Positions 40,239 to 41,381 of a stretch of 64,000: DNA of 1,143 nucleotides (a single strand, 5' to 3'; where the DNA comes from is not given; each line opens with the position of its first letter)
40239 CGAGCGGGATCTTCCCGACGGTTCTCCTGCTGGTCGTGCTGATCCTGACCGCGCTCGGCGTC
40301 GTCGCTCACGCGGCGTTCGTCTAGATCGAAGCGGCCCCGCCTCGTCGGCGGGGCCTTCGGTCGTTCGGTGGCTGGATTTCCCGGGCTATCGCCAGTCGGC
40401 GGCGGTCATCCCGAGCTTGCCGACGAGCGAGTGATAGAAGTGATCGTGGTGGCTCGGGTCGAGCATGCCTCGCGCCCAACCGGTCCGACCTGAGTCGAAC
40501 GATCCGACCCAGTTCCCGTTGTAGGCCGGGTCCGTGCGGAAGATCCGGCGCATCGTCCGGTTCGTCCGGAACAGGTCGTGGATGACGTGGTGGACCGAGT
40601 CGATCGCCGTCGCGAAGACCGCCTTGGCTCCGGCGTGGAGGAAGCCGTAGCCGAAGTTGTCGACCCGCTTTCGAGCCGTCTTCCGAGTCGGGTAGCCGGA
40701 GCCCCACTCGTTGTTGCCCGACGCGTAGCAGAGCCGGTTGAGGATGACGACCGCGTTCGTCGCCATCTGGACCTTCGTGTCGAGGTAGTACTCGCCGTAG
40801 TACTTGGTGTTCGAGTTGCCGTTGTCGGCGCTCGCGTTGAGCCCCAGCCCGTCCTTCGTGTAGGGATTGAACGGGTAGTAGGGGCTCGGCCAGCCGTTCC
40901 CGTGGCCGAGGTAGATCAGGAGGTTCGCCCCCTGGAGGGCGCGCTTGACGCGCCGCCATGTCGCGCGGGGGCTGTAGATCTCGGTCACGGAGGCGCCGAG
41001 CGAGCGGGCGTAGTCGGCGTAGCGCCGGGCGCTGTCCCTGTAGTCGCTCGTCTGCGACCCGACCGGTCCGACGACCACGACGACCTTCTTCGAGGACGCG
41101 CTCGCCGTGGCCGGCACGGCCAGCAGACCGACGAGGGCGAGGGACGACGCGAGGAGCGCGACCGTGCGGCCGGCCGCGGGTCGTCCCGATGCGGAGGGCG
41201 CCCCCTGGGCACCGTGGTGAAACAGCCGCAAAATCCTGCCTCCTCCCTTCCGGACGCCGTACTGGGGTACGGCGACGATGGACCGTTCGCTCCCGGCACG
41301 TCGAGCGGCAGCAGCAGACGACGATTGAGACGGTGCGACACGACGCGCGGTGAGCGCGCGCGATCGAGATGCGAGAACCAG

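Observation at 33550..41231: Two paralogous secreted proteins with a conserved His...Cys domain (possible caspase/gingipain-like peptidase fold)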

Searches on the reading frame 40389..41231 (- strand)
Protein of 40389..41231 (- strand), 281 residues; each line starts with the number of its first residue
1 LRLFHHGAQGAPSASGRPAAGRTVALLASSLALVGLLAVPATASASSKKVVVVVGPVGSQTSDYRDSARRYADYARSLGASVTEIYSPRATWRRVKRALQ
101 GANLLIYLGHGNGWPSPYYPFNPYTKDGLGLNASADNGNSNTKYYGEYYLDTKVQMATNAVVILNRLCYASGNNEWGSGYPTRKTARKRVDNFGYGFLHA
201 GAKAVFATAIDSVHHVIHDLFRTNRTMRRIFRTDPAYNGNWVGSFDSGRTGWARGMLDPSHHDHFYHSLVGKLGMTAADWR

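Call 4: search_protein_families(library=pfam, proteins=[window:40389-41231:-], max_evalue=1)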
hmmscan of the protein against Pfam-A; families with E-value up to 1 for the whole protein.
window:40389-41231:- (281 aa): 1 family
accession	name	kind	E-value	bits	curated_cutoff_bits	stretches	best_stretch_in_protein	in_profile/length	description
PF03568.22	Peptidase_C50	-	0.018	14.6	27.8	1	61-113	281-332/395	Peptidase family C50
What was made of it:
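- On Peptidase_C50 (separase) / CHAT (PF12770): C50 scores 14.6 bits against a 27.8-bit cut-off (call 4).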

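Call 5: search_protein_families(library=ncbifam, proteins=[window:40389-41231:-], max_evalue=1)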
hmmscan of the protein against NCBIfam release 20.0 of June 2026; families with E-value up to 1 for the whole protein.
window:40389-41231:- (281 aa): 1 family
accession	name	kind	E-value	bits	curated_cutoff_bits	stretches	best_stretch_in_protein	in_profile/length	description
NF052336.1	PdgHdaseHSB100310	equivalog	0.012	15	500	1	26-124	11-109/316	peptidoglycan hydrolase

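Call 6: find_homologous_proteins(query=window:40389-41231:-)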
Query window:40389-41231:- (281 aa): 2439 proteins with E <= 0.001 among 8000 candidates; the best 120 are listed.
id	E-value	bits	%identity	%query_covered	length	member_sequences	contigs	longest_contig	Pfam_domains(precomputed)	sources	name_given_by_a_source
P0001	4.3e-188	642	100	100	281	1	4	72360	-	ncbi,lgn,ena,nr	ncbi:MAG TPA: hypothetical protein VFS32_13275 [Candidatus Limnocylindrales bacterium]|nr:hypothetic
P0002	2.8e-166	570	88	100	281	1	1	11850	-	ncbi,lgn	ncbi:MAG TPA: hypothetical protein VGK63_08230 [Candidatus Limnocylindrales bacterium]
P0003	1.6e-162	558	87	100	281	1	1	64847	-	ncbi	-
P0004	4.1e-155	533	84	100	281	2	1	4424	-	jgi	jgi:hypothetical protein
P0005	1.3e-152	525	82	100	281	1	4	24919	-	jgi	jgi:hypothetical protein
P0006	1.8e-129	449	72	100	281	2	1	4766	-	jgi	jgi:hypothetical protein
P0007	2.5e-125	436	69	100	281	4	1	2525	-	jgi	jgi:hypothetical protein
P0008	9.3e-125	434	71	100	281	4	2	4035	-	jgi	jgi:hypothetical protein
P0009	5.3e-124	431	69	100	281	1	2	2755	-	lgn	-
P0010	7.2e-121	421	67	100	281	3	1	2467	-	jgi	-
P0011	1.6e-118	413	68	100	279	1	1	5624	-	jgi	jgi:hypothetical protein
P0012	1.2e-113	397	67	100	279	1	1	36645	-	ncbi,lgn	-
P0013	1.0e-106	375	70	83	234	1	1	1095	-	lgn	-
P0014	4.6e-100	353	62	98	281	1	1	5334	-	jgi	jgi:hypothetical protein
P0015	6.1e-100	352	62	98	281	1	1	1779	-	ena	-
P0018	4.8e-99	349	63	89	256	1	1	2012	-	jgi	-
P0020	7.8e-99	349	65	91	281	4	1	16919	-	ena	-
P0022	3.0e-98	347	59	100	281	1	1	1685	-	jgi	jgi:hypothetical protein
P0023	4.7e-98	346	60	94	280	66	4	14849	-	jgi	jgi:hypothetical protein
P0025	6.4e-98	346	63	91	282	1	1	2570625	-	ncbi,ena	-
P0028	1.8e-97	344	59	100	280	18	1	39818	-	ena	-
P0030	4.2e-97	343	60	100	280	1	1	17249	-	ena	-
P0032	7.8e-97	342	58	100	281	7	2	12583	-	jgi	jgi:hypothetical protein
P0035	9.3e-97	342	57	100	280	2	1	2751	-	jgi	jgi:hypothetical protein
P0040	1.2e-96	342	59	100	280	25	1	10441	-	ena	-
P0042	1.5e-96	341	64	88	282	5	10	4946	-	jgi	jgi:hypothetical protein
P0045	2.4e-96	341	61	98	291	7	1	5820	-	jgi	jgi:hypothetical protein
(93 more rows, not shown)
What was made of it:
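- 40386..41231 (-): ORF B, 281 aa: short paralogue (signal peptide plus clan-CD-like domain only). Identical to P0001 = VFS32_13275 (call 6).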

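Call 7: search_solved_structures(query=window:40389-41231:-, max_evalue=10, show_alignments=3)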
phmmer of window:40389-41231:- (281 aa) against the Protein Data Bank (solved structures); distinct sequences matched with E-value up to 10: 0.

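Call 10: find_encoding_contigs(protein=P0001, flank=10000, max_places=4)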
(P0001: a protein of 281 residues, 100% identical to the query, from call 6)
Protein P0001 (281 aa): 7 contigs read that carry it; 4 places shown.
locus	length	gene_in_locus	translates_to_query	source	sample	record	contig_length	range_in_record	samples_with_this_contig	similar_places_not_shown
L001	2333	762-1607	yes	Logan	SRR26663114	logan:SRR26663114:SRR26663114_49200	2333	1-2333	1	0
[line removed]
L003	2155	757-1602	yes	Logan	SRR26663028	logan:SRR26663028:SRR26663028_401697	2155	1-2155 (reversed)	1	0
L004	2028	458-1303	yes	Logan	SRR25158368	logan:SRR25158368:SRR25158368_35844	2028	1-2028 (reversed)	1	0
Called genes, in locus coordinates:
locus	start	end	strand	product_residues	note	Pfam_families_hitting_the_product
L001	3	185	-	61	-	?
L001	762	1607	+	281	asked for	-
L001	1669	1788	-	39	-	-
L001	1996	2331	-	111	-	?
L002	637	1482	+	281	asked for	-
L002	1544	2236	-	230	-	?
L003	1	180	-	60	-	?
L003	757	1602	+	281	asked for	-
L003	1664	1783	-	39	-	-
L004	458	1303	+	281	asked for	-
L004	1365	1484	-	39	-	-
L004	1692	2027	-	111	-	?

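Call 13: search_protein_representatives(protein=window:40389-41231:-)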
Query: 281 residues. Proteins with E-value up to 0.001 (for the whole library): 1132; up to 1e-10: 777; up to 1e-30: 380. The best 150 are listed.
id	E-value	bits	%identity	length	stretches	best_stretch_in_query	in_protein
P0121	4.2e-82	292.2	55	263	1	24-280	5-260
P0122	2.8e-75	269.8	54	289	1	10-281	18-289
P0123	3.1e-75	269.7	49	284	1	12-280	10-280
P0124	2.5e-74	266.7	54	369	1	39-281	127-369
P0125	3.6e-72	259.6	60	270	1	6-218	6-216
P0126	9.1e-72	258.3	51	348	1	20-281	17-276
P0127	2.2e-70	253.8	69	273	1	26-198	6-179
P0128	3.2e-70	253.2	62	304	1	9-216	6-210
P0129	1.8e-69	250.8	53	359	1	17-281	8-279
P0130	6.9e-66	239.0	48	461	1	10-281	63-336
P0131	5.6e-65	236.0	64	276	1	83-249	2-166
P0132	3.5e-64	233.4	50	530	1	24-278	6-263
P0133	2.7e-63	230.5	48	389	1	39-281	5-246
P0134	4.7e-63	229.7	50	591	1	24-275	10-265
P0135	5.3e-63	229.5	51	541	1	23-270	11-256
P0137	5.8e-62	226.1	48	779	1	17-279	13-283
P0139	4.4e-61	223.2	49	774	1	35-274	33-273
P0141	4.2e-60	220.0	47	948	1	28-278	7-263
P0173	7.5e-56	206.1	45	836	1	24-278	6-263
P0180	1.6e-54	201.7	46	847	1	28-275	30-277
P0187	7.7e-54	199.4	47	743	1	29-276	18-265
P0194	3.3e-53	197.4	49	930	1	27-277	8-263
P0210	3.5e-52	194.0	47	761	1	38-269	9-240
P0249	7.8e-50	186.3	45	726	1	26-276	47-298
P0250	9.0e-50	186.1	44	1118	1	25-276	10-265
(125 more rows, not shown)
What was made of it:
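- Family size and range: 1132 clusters at 50% identity (call 13), and at least 586 loci in species-representative genomes.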

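Call 17: search_solved_structures(query=A1, max_evalue=10, show_alignments=3)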
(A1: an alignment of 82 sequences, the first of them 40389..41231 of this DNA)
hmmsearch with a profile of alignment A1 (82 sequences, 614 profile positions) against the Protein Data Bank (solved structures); distinct sequences matched with E-value up to 10: 1.
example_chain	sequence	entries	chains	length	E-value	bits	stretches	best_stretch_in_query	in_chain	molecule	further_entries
6c2u_A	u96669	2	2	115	3.5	9.7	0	24-56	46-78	phosphate-loop protein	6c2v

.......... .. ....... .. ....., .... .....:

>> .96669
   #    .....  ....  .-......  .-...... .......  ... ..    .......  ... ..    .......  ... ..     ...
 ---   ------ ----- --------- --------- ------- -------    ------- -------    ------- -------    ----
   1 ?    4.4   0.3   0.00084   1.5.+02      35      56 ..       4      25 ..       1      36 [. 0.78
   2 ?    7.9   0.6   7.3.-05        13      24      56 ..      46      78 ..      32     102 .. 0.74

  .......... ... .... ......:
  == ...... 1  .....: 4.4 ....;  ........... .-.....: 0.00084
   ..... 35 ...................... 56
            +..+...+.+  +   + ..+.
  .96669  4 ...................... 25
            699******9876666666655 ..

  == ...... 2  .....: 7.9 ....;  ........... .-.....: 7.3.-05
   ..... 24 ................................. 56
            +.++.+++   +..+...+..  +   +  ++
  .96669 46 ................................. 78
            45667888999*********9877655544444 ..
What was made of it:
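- Tried and rejected: Sequence searches of the PDB with ORF B and with the family profile found nothing relevant (calls 7, 17).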

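Call 18: search_protein_families(library=pfam, alignment_id=A1, max_evalue=1)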
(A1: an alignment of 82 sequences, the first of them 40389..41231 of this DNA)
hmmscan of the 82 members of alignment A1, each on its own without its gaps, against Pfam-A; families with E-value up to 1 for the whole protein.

A. member 1, window:40389-41231:- (281 aa): 1 family
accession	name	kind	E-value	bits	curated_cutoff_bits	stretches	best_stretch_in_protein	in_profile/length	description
PF03568.22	Peptidase_C50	-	0.018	14.6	27.8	1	61-113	281-332/395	Peptidase family C50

B. families by the number of members that match (of 82 scanned): 26 families (the first 25 are shown)
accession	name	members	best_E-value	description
PF16158.11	N_BRCA1_IG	14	0.0034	Ig-like domain from next to BRCA1 gene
PF13439.12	Glyco_transf_4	10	0.0086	Glycosyltransferase Family 4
PF03568.22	Peptidase_C50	10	0.012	Peptidase family C50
PF01364.23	Peptidase_C25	4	0.14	Peptidase family C25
PF11239.13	DUF3040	3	0.082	Protein of unknown function (DUF3040)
PF14347.11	DUF4399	2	0.036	Domain of unknown function (DUF4399)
PF20487.3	DUF6726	2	0.71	Family of unknown function (DUF6726)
PF05309.16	TraE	1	0.01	TraE protein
PF10633.15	NPCBM_assoc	1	0.017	NPCBM-associated, NEW3 domain of alpha-galactosidase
PF20695.2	UbiD_N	1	0.033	3-octaprenyl-4-hydroxybenzoate carboxy-lyase N-terminal domain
PF13809.12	Tubulin_2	1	0.04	Tubulin like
PF13579.12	Glyco_trans_4_4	1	0.043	Glycosyl transferase 4-like domain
PF19542.4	DUF6066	1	0.049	Family of unknown function (DUF6066)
PF04206.17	MtrE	1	0.058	Tetrahydromethanopterin S-methyltransferase, subunit E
PF13179.11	DUF4006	1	0.067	Family of unknown function (DUF4006)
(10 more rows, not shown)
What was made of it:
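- Closest known: Gingipain family, MEROPS C25 / Pfam PF01364. Different: Pfam C25 is far below threshold (best E=0.14 in 4/82, call 18).
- Sub-threshold Pfam hits point to the same clan: Peptidase_C50 in 10/82 members and C25 in 4/82 (calls 4, 18). Glyco_transf_4 gives weak Pfam hits in 10/82 members (call 18).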

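Call 19: predict_structure(alignment_id=A1)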
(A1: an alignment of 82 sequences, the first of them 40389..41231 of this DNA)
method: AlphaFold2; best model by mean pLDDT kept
length: 281 residues; sequences in the alignment: 82
mean_pLDDT: 84.3   pTM: 0.81
mean pLDDT of the five models: 84.3, 84.0, 83.3, 81.9, 80.3
residues with pLDDT >= 90: 186; 70-90: 44; 50-70: 6; < 50: 45
segments of 3 or more residues with pLDDT < 50: 1-44
pLDDT, mean of each block of 10 residues (from residue 1): 31 36 44 41 67 95 96 98 98 98 96 68 91 93 95 97 94 82 92 96 94 93 98 90 93 95 91 98 94
secondary structure, 60 per line:
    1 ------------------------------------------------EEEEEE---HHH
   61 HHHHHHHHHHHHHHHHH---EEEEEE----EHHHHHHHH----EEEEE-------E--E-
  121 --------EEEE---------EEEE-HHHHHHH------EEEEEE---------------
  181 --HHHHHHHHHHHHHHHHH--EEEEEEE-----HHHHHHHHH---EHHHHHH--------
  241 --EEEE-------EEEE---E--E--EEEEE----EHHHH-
elements in order: E49-54 H58-77 E81-86 H92-99 E104-108 E129-132 E142-145 H147-153 E160-165 H183-199 E202-208 H214-222 H227-232 E243-246 E254-257 E267-271 H277-280
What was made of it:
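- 40728..40730 (-): codon of Cys168 (LCYASG), proposed nucleophile and the only cysteine in ORF B. Follows strand 160-165 (call 19).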

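Call 21: fold_search(model_id=the predicted structure, library=pdb)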
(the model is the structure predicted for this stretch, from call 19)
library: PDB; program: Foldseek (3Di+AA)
matches with E <= 10: 1012; with E <= 0.001: 3
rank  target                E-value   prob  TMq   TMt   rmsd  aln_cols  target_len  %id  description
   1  8tl0_I                1.0e-04  1.00  0.37  0.23   6.0       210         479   13  Structure of activated SAVED-CHAT filament (released 2024-03-06)
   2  1cvr                  4.3e-04  0.98  0.34  0.24  15.6       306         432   12  Crystal structure of the Arg specific cysteine proteinase gingipain R (RGPB) (released 2000-03-01)
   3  7wr4_C                9.0e-04  0.96  0.33  0.37  10.5       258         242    9  Crystal structure of OspC3-calmodulin-caspase-4 complex (released 2023-01-25)
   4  5fby_A                1.8e-03  1.00  0.33  0.21   5.6       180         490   15  Crystal structure of ctSPD (released 2016-03-30)
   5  5fc3_B                3.5e-03  1.00  0.35  0.22   5.4       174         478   16  Structural basis of cohesin cleavage by separase (released 2016-03-30)
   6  5u1s_A                3.9e-03  0.99  0.31  0.07   7.3       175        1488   15  Crystal structure of the Saccharomyces cerevisiae separase-securin complex at 3.0 angstrom resolution (released 2017-02-08)
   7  5u1t_A                4.2e-03  0.94  0.29  0.07   9.3       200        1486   16  Crystal structure of the Saccharomyces cerevisiae separase-securin complex at 2.6 angstrom resolution (released 2017-02-08)
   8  6nag_A                4.7e-03  0.92  0.37  0.31   9.2       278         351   10  X-ray structure of a secreted C11 cysteine protease from Bacteroides thetaiotaomicron "iotapain (released 2019-12-11)
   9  6nag_B                6.4e-03  0.92  0.38  0.31   8.0       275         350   11  X-ray structure of a secreted C11 cysteine protease from Bacteroides thetaiotaomicron "iotapain (released 2019-12-11)
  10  5fc2_B                1.4e-02  0.98  0.33  0.21   7.3       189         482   16  Structure of a separase in complex with a pAMK peptide containing a phospho-serine (released 2016-03-30)
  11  7wr1_A                1.6e-02  0.90  0.33  0.38   7.1       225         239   10  P32 of caspase-4 C258A mutant in complex with OspC3 C-terminal ankyrin-repeat domain (released 2023-01-25)
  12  7wr1_B                1.6e-02  0.80  0.31  0.36   7.6       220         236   10  P32 of caspase-4 C258A mutant in complex with OspC3 C-terminal ankyrin-repeat domain (released 2023-01-25)
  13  8wra                  1.7e-02  0.82  0.33  0.37   8.8       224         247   10  The Crystal Structure of CASP1 from Biortus (released 2023-11-15)
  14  7wr0                  1.9e-02  0.87  0.33  0.38   6.0       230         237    8  P32 of caspase-4 C258A mutant (released 2023-01-25)
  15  7wr6_A                2.3e-02  0.77  0.33  0.36   6.9       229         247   10  Crystal structure of ADP-riboxanated caspase-4 in complex with Af1521 (released 2023-01-25)
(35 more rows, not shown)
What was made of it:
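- Closest known: Gingipain family, MEROPS C25 / Pfam PF01364. Same: The fold is the same (Foldseek rank 2, E=4e-4, call 21).
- Closest known: CHAT domain proteases. Same: It is the best structural match (E=1e-4, probability 1.00, 210 aligned columns; call 21).
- The core sheet order is shared with flavodoxin-like folds, which appear lower in the list (call 21). Flavodoxin-like and NQO1-like structures appear from rank 16 in Foldseek with E 0.03-0.1 (call 21).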

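Call 26: find_related_loci(query=A1, collection=genome_contigs, flank=6000)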
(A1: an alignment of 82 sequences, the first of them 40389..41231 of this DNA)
Query A1 (281 aa) in genome_contigs; peptide patterns used: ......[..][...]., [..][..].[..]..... (x = any residue, [..] = any of these).
597 stretches matched a pattern (row limit reached: there are more); 586 encode a relative of the query (tblastn E <= 1e-3); the best 80 are kept; 80 distinct loci.
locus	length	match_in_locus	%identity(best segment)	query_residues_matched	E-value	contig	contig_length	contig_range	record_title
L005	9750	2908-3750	88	1-281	1e-155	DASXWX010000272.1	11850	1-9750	MAG TPA_asm: Candidatus Limnocylindrales bacterium isolate SMAG_U4782 k141_407965, whole genome shotgun sequence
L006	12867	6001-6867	71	1-281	2e-127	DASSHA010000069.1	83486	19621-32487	MAG TPA_asm: Candidatus Limnocylindrales bacterium isolate SMAG_U1047 k141_363996, whole genome shotgun sequence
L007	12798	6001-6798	61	18-281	1e-101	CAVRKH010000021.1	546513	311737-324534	MAG: uncultured Chloroflexia bacterium isolate MFD00392.bin.3.213 genome assembly, contig: contig_9815, whole genome sho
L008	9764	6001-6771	61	25-281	7e-100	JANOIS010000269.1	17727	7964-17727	MAG: Chloroflexota bacterium isolate SOY_63_metabat_166 SOY_63_k141_1895606, whole genome shotgun sequence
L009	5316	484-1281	60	18-281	2e-99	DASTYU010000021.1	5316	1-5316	MAG TPA_asm: Candidatus Limnocylindrales bacterium isolate SMAG_U2450 k141_1237622, whole genome shotgun sequence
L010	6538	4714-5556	59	2-281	2e-99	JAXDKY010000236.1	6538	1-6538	MAG: Chloroflexota bacterium isolate BP_605 scaffold_1181160, whole genome shotgun sequence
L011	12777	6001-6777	61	23-281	8e-99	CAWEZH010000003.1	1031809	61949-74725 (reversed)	MAG: uncultured Chloroflexia bacterium isolate MFD09267.bin.1.5 genome assembly, contig: contig_24615, whole genome shot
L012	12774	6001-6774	62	24-281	7e-98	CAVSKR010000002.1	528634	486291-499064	MAG: uncultured Chloroflexia bacterium isolate MFD09206.bin.1.191 genome assembly, contig: contig_3226, whole genome sho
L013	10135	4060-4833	63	24-281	1e-97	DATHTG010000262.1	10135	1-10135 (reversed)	MAG TPA_asm: Candidatus Limnocylindrales bacterium isolate SMAG_U16071 k141_1721861, whole genome shotgun sequence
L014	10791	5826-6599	61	24-281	2e-96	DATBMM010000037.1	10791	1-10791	MAG TPA_asm: Candidatus Limnocylindrales bacterium isolate SMAG_U3998 k141_345451, whole genome shotgun sequence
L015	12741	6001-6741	62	35-281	4e-96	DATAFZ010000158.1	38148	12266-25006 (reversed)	MAG TPA_asm: Candidatus Limnocylindrales bacterium isolate SMAG_U6816 k141_3509086, whole genome shotgun sequence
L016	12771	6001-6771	61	25-281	7e-96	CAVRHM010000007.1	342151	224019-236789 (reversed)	MAG: uncultured Chloroflexia bacterium isolate MFD05567.bin.2.55 genome assembly, contig: contig_6091, whole genome shot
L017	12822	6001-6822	57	5-281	3e-95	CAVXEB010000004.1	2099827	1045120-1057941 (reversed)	MAG: uncultured Chloroflexia bacterium isolate MFD02242.bin.1.318 genome assembly, contig: contig_3474, whole genome sho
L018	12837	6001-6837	56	1-281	1e-94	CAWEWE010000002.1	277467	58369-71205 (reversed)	MAG: uncultured Chloroflexia bacterium isolate MFD09206.bin.1.106 genome assembly, contig: contig_13732, whole genome sh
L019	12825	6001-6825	59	12-281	7e-95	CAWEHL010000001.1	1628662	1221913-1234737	MAG: uncultured Chloroflexia bacterium isolate MFD09018.bin.2.104 genome assembly, contig: contig_1879, whole genome sho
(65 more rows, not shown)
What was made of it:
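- Of the 80 best loci kept, 78 carry Limnocylindria or Chloroflexota titles (call 26).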

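Call 35: search_protein_families(library=padloc, alignment_id=A1, max_evalue=1)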
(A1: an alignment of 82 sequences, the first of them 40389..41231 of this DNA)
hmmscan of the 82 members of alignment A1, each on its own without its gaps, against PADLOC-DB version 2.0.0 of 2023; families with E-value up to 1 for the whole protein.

A. member 1, window:40389-41231:- (281 aa): 0 families

B. families by the number of members that match (of 82 scanned): 2 families
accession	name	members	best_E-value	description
PDLC03413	REase_II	1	0.026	Type II restriction enzyme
PDLC00584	JetC3|JetC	1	0.094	DUF3584 domain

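Call 41: search_protein_families(library=ncbifam, alignment_id=A1, max_evalue=1)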
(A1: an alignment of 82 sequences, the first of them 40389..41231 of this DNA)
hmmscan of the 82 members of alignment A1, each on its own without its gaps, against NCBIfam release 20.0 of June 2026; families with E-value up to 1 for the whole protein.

A. member 1, window:40389-41231:- (281 aa): 1 family
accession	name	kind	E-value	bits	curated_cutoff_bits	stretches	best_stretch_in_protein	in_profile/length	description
NF052336.1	PdgHdaseHSB100310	equivalog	0.012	15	500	1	26-124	11-109/316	peptidoglycan hydrolase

B. families by the number of members that match (of 82 scanned): 20 families
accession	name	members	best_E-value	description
NF052336.1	PdgHdaseHSB100310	9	0.00031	peptidoglycan hydrolase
NF038083.1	CU044_5270_fam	4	0.016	CU044_5270 family protein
NF010230.0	PRK13682.1-5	3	0.075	hypothetical protein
NF038378.1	DNZ54_00345_fm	2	0.021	DNZ54_00345 family protein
NF033506.0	PACE-CTERM-PROT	2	0.15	putative S-layer protein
TIGR00494.1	crcB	1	0.0057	fluoride efflux transporter CrcB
NF007611.1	PRK10259.1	1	0.0097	DUF1471 family protein YbiJ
NF043072.1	GAS_sig_Nterm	1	0.018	SpoV family signaling peptide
TIGR03769.1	P_ac_wall_RPT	1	0.04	TIGR03769 domain-containing protein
NF033776.1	stress_YhcN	1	0.044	peroxide/acid stress response protein YhcN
TIGR00895.1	2A0115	1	0.088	aromatic acid/H+ symport family MFS transporter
NF041865.1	EpsU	1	0.096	exopolysaccharide biosynthesis GT2 family glycosyltransferase EpsU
TIGR02761.1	TraE_TIGR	1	0.11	type IV conjugative transfer system protein TraE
TIGR02317.1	prpB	1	0.13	methylisocitrate lyase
TIGR02557.2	HpaP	1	0.13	type III secretion system protein SctP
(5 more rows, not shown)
